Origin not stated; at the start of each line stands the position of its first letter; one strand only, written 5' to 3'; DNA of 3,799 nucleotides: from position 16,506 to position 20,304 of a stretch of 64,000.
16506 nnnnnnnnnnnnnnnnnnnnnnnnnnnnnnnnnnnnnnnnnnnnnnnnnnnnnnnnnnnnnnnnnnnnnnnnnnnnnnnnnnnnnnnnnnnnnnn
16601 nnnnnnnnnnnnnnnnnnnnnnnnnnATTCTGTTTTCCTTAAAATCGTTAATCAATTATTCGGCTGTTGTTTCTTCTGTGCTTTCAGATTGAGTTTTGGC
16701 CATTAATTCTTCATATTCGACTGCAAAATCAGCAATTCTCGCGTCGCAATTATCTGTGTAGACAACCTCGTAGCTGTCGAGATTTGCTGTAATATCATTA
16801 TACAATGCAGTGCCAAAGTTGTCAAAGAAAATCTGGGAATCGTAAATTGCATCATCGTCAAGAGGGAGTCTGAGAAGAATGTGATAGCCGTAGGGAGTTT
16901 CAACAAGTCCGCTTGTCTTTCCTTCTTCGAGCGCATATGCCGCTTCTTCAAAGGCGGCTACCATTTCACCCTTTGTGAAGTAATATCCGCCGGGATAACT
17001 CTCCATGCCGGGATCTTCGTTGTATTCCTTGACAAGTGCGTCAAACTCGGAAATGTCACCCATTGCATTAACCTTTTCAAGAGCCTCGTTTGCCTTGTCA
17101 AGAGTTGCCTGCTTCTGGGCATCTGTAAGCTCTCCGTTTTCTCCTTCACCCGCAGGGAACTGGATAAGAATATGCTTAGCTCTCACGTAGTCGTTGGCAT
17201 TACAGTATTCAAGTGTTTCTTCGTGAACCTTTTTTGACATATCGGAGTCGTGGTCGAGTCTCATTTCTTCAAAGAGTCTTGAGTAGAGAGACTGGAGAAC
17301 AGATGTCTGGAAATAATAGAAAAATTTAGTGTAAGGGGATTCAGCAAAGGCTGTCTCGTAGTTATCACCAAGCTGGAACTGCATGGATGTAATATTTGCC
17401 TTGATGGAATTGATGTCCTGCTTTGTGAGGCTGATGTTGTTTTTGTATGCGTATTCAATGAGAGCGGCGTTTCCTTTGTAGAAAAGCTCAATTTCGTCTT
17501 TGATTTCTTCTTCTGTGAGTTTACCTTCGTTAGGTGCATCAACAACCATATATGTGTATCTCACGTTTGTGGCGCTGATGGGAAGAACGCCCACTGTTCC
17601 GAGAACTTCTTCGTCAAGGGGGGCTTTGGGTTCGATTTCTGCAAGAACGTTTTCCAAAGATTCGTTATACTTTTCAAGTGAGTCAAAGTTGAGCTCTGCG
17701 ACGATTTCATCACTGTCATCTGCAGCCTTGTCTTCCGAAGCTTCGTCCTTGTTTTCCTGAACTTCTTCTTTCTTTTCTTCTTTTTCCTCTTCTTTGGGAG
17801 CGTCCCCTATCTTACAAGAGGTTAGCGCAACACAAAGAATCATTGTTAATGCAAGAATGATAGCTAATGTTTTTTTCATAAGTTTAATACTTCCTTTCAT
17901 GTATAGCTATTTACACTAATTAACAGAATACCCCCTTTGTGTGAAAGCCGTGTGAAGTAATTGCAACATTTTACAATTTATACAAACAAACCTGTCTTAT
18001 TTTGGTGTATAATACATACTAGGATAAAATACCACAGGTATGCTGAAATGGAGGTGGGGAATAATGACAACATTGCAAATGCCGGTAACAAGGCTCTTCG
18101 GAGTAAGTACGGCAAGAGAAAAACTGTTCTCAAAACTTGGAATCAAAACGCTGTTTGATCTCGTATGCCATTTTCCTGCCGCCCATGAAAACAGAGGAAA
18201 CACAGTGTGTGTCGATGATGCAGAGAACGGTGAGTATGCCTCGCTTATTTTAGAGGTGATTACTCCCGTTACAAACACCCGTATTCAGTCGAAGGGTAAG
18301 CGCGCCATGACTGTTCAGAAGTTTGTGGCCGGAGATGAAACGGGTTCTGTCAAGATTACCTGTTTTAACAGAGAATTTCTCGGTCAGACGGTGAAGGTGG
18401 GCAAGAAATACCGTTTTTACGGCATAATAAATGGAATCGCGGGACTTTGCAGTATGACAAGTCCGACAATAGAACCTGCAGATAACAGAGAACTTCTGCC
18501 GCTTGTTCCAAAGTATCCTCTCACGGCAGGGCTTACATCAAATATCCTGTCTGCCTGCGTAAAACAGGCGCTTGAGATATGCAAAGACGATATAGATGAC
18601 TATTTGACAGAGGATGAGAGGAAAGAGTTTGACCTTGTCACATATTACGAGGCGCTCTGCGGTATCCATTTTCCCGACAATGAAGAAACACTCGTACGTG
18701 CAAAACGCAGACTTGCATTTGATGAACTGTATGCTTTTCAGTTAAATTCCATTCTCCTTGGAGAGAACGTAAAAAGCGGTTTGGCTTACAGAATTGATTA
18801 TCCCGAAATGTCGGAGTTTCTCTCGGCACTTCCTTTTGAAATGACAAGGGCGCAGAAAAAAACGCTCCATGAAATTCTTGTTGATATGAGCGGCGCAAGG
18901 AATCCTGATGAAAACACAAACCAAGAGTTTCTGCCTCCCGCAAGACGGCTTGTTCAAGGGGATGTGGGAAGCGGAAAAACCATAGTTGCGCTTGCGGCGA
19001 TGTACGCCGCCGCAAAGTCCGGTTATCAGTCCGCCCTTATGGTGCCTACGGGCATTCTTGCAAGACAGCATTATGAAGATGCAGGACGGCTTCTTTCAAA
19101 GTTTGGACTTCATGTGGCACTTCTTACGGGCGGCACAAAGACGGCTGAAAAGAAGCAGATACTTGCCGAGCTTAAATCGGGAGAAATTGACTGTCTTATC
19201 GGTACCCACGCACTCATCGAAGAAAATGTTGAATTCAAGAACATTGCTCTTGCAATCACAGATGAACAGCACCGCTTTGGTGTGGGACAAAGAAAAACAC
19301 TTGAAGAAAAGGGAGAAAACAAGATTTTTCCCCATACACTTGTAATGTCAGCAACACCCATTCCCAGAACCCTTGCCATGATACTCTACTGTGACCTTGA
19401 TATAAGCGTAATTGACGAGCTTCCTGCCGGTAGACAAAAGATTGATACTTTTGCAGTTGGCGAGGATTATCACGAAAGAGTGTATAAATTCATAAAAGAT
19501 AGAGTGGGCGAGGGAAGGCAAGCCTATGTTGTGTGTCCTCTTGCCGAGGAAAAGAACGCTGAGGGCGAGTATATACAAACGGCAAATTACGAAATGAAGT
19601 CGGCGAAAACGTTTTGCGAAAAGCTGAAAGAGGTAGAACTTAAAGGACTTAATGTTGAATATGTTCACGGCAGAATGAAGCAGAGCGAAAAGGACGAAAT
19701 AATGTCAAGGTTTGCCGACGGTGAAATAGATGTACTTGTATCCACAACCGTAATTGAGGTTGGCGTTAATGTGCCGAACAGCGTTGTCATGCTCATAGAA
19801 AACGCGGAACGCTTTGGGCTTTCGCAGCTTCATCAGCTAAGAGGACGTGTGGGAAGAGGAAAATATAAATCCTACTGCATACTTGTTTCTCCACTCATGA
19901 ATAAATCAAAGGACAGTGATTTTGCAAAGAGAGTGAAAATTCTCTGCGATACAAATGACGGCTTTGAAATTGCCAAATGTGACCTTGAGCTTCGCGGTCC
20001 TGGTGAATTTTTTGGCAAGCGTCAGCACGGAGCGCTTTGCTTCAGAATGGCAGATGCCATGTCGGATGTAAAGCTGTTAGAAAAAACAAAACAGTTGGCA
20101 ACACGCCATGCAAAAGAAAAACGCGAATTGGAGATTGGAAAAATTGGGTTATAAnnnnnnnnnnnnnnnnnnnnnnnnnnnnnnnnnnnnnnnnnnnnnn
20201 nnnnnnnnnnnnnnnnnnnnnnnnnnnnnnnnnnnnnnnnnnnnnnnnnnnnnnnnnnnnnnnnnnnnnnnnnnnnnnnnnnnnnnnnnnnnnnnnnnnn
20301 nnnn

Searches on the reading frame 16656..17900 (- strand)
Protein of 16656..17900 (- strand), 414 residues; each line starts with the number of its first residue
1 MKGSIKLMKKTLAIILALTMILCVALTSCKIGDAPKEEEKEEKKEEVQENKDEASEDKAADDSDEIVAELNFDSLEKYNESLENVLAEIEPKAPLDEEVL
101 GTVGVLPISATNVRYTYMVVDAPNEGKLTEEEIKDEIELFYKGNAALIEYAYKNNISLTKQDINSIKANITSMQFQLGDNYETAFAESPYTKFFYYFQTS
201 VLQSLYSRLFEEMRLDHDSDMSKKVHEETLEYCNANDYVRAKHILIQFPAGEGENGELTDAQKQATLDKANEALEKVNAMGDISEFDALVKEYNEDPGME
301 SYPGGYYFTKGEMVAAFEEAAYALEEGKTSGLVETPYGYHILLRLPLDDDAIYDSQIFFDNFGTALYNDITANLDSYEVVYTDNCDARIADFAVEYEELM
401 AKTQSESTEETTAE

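Call 7: search_protein_families(library=pfam, proteins=[window:16656-17900:-], max_evalue=0.001)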
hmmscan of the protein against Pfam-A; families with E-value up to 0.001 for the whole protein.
window:16656-17900:- (414 aa): 3 families
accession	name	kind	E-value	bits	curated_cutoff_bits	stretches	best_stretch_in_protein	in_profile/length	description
PF00639.27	Rotamase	-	5.8e-15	56.5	21.7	1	243-342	1-93/97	PPIC-type PPIASE domain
PF13616.12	Rotamase_3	-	3.2e-14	53.9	22.5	1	234-341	11-109/116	PPIC-type PPIASE domain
PF13145.12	Rotamase_2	-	2.9e-05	25.3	27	1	262-342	27-103/121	PPIC-type PPIASE domain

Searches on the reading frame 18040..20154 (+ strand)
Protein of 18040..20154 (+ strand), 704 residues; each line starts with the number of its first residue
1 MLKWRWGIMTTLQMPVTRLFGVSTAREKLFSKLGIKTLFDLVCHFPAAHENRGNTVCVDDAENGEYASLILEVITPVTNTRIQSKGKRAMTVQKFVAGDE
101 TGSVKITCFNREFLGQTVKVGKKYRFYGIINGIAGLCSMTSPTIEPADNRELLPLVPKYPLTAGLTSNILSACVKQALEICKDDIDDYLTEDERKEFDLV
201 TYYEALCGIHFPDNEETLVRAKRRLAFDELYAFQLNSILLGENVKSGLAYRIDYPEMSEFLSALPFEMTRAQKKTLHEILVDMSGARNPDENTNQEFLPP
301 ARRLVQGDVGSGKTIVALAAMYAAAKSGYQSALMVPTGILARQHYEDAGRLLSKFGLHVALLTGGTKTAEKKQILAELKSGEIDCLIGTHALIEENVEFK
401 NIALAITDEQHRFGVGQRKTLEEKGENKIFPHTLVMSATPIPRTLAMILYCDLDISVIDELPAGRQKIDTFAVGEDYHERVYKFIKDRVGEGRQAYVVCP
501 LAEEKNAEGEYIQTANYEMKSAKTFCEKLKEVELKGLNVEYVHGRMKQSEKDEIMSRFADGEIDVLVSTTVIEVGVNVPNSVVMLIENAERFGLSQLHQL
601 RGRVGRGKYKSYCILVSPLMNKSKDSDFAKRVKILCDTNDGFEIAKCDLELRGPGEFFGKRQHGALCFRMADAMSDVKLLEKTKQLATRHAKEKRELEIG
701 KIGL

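Call 7: search_protein_families(library=pfam, proteins=[window:18040-20154:+], max_evalue=0.001)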
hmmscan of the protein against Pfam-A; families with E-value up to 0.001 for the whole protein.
window:18040-20154:+ (704 aa): 6 families
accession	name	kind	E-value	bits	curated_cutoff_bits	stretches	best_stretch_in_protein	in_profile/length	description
PF00271.37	Helicase_C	-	5.4e-26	91.5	23.5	1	512-607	19-109/110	Helicase conserved C-terminal domain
PF00270.35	DEAD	-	1.2e-23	84.1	26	1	303-446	17-165/167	DEAD/DEAH box helicase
PF17191.10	RecG_wedge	-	7.4e-21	74.8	23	1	21-178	7-159/162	RecG wedge domain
PF19833.4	RecG_dom3_C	-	1.3e-08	35.2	26.8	1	638-690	1-54/87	ATP-dependent DNA helicase RecG, domain 3, C-terminal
PF04851.21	ResIII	-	2.3e-08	34.6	22.5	1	267-440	3-162/164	Type III restriction enzyme, res subunit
PF07517.20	SecA_DEAD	-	0.00043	20.1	24.6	1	308-374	98-164/290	SecA DEAD-like domain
